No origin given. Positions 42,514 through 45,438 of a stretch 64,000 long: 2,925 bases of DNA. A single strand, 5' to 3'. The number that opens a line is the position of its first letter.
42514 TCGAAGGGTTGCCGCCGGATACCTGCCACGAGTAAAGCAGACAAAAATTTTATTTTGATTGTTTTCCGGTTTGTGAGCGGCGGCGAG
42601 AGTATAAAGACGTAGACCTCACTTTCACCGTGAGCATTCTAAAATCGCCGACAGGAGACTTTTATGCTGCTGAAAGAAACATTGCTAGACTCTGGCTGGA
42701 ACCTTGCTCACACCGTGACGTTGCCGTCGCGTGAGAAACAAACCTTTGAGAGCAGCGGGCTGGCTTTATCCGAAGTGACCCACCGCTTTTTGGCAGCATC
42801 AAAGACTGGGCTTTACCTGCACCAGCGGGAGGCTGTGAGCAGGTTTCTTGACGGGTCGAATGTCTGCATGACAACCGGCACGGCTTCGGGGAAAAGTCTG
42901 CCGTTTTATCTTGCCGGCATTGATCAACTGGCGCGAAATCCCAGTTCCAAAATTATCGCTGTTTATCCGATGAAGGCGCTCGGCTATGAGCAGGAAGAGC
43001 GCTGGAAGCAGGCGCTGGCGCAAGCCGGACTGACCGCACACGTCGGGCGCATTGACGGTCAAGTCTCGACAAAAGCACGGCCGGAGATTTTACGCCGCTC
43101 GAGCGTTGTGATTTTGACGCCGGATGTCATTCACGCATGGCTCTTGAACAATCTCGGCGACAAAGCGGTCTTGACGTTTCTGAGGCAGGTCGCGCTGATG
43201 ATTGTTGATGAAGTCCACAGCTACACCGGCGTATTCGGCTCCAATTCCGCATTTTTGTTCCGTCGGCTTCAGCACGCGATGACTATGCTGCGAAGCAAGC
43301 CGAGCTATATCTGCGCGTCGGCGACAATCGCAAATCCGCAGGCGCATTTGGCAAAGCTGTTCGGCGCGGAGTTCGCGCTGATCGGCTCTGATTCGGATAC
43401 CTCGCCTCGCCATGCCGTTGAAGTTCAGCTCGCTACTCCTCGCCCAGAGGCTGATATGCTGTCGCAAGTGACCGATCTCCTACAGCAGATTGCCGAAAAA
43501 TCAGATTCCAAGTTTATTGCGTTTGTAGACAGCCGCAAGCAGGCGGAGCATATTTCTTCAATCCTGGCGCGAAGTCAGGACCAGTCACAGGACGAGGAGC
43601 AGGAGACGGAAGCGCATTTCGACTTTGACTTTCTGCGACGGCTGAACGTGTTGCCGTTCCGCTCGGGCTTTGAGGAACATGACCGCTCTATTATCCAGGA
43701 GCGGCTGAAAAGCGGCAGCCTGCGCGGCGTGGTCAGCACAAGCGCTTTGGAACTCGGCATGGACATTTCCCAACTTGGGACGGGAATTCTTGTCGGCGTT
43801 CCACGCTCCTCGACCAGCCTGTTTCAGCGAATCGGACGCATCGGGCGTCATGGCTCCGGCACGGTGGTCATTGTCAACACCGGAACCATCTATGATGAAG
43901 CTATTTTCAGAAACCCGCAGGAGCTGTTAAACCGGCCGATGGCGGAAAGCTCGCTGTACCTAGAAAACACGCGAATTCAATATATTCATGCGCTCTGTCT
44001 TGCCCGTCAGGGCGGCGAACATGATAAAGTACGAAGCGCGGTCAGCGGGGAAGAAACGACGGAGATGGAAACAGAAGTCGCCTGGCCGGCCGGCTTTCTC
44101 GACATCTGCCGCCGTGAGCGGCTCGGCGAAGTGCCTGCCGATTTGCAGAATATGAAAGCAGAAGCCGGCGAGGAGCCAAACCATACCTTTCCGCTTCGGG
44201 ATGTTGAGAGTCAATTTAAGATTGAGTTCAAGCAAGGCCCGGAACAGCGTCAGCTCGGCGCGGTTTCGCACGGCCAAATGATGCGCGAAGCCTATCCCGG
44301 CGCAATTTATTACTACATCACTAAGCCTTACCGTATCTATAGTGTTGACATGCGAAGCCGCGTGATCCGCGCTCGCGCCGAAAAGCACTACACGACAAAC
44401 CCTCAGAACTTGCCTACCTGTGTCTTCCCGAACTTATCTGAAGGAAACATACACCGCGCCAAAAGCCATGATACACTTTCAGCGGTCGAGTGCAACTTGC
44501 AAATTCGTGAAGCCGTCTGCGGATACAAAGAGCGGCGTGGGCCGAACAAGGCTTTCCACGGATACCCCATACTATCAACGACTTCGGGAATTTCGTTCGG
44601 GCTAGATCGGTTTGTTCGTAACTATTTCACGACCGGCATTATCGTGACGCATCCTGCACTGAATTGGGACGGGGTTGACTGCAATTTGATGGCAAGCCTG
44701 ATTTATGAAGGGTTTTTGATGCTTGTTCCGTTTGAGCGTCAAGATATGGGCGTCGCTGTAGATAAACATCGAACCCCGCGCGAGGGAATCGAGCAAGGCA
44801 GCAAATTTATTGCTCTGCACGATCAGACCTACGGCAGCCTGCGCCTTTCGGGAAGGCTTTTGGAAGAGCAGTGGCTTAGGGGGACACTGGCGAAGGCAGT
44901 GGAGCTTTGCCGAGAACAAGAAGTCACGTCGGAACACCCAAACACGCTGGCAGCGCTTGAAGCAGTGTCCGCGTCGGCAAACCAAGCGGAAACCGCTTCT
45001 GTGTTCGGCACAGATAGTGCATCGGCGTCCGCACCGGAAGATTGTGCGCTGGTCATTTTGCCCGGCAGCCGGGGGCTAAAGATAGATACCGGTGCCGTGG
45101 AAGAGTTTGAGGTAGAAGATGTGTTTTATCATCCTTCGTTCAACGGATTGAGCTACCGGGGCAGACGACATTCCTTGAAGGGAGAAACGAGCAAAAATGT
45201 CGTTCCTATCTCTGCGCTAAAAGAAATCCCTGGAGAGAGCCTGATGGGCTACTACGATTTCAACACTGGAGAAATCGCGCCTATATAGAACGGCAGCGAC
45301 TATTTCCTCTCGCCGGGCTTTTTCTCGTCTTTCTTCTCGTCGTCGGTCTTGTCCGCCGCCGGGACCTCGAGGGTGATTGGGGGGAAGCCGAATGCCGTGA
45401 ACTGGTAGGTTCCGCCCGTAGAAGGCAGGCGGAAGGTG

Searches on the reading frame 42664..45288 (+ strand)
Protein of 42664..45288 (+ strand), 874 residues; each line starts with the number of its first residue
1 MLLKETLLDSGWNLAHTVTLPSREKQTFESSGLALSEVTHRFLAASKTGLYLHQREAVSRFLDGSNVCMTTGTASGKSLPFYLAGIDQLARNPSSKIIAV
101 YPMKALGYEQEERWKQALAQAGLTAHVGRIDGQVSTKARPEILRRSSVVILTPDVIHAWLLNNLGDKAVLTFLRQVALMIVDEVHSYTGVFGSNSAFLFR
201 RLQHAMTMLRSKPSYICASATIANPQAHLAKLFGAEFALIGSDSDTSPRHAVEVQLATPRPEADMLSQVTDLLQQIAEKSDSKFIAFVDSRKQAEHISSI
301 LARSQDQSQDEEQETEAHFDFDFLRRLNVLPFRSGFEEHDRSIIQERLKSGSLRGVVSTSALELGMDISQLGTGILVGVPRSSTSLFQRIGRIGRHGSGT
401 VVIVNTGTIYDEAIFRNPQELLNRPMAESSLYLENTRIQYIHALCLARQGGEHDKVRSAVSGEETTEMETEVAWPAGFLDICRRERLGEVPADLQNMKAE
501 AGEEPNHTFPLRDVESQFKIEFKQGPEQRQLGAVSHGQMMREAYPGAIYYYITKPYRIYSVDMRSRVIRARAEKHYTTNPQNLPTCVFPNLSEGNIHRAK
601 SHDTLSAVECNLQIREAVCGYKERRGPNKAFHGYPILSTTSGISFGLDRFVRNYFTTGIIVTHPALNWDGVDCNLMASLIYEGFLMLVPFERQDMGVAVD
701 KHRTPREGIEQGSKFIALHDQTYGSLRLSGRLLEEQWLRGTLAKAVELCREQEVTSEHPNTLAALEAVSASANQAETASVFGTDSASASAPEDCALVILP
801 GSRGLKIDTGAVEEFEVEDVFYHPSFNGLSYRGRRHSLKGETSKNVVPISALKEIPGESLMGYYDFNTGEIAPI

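Call 4: search_protein_families(library=padloc, proteins=[window:42664-45288:+], max_evalue=1)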
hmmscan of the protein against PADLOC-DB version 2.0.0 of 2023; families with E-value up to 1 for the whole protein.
window:42664-45288:+ (874 aa): 70 families (the best 25 are shown)
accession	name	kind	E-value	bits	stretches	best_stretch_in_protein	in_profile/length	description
PDLC03960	SngC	-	6.7e-29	99.1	1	53-398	28-363/720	-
PDLC02503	BrxHI|BrxHII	-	6.9e-28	95.4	2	52-304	27-271/698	BrxHI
PDLC00013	DruE1|DruE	-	2.4e-22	76.7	3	178-319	319-456/1776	SNF2 family N-terminal domain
PDLC02896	DpdJ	-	3.3e-20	69.4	3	174-236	367-426/1487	DpdJ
PDLC01533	Cas3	-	6.9e-20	69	2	50-298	36-273/897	CAS-I; effector_G3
PDLC02501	BrxHI|BrxHII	-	9e-19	65.1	1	48-411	22-354/925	BrxHI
PDLC03928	PsyrT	-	3.4e-16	56.7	1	48-405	20-344/689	-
PDLC00035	DruE3|DruE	-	6.7e-16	55.2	2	347-443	1054-1152/1460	SNF2 family N-terminal domain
PDLC00051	DruE4|DruE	-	8.9e-16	54.6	4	177-244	323-397/1829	SNF2 family N-terminal domain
PDLC00037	DruE3|DruE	-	1.5e-14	50.8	2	46-238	98-317/2055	SNF2 family N-terminal domain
PDLC00036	DruE3|DruE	-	1.1e-13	47.2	2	51-232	94-295/2023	SNF2 family N-terminal domain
PDLC02893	DpdJ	-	6.1e-13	45.6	3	177-236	381-437/876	DpdJ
PDLC02569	DrmA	-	5.7e-12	42.2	1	178-418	658-896/1095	DrmA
PDLC02870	DpdF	-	6e-12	42.8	1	54-400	18-324/534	DpdF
PDLC00015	DruE2|DruE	-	9.8e-12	41.4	3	178-305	338-467/1887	SNF2 family N-terminal domain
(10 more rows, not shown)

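Call 78: search_protein_families(library=pfam, proteins=[window:42664-45288:+], max_evalue=0.01)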
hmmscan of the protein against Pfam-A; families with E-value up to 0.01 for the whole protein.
window:42664-45288:+ (874 aa): 3 families
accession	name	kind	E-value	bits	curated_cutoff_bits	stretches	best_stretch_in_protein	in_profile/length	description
PF00270.35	DEAD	-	1.3e-22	80.7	26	1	53-224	3-163/167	DEAD/DEAH box helicase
PF00271.37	Helicase_C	-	4.2e-14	53.2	23.5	1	272-397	6-110/110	Helicase conserved C-terminal domain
PF22590.2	Cas3-like_C_2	-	0.0006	20.5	27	1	326-397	29-105/106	CRISPR-associated nuclease/helicase Cas3, C-terminal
